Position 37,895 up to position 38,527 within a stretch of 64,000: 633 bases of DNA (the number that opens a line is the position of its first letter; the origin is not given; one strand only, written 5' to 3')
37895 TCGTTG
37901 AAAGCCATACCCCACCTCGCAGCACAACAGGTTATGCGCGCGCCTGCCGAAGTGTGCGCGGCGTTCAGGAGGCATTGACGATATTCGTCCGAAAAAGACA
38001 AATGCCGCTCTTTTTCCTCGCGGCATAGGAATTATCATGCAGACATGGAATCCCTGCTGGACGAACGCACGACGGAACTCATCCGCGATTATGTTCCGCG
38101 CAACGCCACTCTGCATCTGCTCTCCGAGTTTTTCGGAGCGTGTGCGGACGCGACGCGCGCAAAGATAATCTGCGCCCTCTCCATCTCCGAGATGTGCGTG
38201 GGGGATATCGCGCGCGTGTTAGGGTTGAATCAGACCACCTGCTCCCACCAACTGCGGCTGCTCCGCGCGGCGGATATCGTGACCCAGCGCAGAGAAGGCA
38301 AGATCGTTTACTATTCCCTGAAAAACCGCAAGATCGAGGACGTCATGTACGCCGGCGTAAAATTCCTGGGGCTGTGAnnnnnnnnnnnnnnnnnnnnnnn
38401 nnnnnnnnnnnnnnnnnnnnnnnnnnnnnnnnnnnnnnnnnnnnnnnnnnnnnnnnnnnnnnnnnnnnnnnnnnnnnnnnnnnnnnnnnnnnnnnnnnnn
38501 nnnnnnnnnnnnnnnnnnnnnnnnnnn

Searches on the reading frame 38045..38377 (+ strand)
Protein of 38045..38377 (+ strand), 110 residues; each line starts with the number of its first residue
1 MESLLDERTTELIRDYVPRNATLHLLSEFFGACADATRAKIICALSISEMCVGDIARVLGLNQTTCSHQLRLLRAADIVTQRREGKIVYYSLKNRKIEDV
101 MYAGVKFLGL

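Call 13: find_encoding_contigs(protein=window:38045-38377:+, flank=4000, max_places=10)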
Protein window:38045-38377:+ (110 aa): 21 contigs read that carry it; 10 places shown.
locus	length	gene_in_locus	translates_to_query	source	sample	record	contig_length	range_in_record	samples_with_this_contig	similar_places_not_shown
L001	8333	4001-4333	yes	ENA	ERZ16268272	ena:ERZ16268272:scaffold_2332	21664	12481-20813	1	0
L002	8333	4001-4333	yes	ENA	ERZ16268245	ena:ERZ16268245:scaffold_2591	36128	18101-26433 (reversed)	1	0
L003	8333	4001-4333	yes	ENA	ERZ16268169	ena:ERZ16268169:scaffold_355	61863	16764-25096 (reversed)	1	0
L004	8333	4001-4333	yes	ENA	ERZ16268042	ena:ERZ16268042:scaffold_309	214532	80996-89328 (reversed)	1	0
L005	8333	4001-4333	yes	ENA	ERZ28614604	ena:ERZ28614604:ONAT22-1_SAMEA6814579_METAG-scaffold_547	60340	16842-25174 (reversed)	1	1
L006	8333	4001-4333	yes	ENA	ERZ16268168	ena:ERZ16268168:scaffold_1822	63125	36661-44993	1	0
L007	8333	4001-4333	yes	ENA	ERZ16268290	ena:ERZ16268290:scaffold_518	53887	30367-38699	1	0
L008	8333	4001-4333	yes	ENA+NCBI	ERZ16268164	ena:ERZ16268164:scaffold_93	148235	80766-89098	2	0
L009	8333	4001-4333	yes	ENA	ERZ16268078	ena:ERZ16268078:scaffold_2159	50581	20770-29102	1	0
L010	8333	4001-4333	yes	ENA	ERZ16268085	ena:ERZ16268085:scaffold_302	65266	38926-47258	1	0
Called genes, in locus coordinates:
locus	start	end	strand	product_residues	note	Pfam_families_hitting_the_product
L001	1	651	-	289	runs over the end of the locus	PF01565:FAD_binding_4, PF02873:MurB_C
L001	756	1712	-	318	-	PF02603:Hpr_kinase_N, PF07475:Hpr_kinase_C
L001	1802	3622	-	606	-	PF01541:GIY-YIG, PF27096:UvrC_M, PF22920:UvrC_RNaseH, PF08459:UvrC_RNaseH_dom, PF14520:HHH_5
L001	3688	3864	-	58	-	-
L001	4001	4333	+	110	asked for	PF01022:HTH_5, PF12840:HTH_20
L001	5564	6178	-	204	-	-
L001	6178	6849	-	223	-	-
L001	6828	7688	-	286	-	PF18937:DUF5685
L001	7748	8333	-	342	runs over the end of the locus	PF00579:tRNA-synt_1b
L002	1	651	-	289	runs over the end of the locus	PF01565:FAD_binding_4, PF02873:MurB_C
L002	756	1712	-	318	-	PF02603:Hpr_kinase_N, PF07475:Hpr_kinase_C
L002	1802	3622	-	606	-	PF01541:GIY-YIG, PF27096:UvrC_M, PF22920:UvrC_RNaseH, PF08459:UvrC_RNaseH_dom, PF14520:HHH_5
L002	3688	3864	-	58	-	-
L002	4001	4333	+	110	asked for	PF01022:HTH_5, PF12840:HTH_20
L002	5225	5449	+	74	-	-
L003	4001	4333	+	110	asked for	PF01022:HTH_5, PF12840:HTH_20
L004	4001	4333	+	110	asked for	PF01022:HTH_5, PF12840:HTH_20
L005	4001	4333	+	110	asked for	PF01022:HTH_5, PF12840:HTH_20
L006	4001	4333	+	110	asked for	PF01022:HTH_5, PF12840:HTH_20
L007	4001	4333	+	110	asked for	PF01022:HTH_5, PF12840:HTH_20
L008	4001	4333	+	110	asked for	PF01022:HTH_5, PF12840:HTH_20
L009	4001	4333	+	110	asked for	PF01022:HTH_5, PF12840:HTH_20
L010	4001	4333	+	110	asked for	PF01022:HTH_5, PF12840:HTH_20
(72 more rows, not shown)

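Call 55: search_protein_families(library=pfam, proteins=[window:38045-38377:+], max_evalue=0.001)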
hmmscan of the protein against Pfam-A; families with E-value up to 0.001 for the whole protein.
window:38045-38377:+ (110 aa): 2 families
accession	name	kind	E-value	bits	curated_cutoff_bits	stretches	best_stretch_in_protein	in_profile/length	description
PF01022.26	HTH_5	-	6.4e-14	52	22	1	35-80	1-46/47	Bacterial regulatory protein, arsR family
PF12840.13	HTH_20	-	1.8e-08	34.7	27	1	34-82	2-51/51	Helix-turn-helix domain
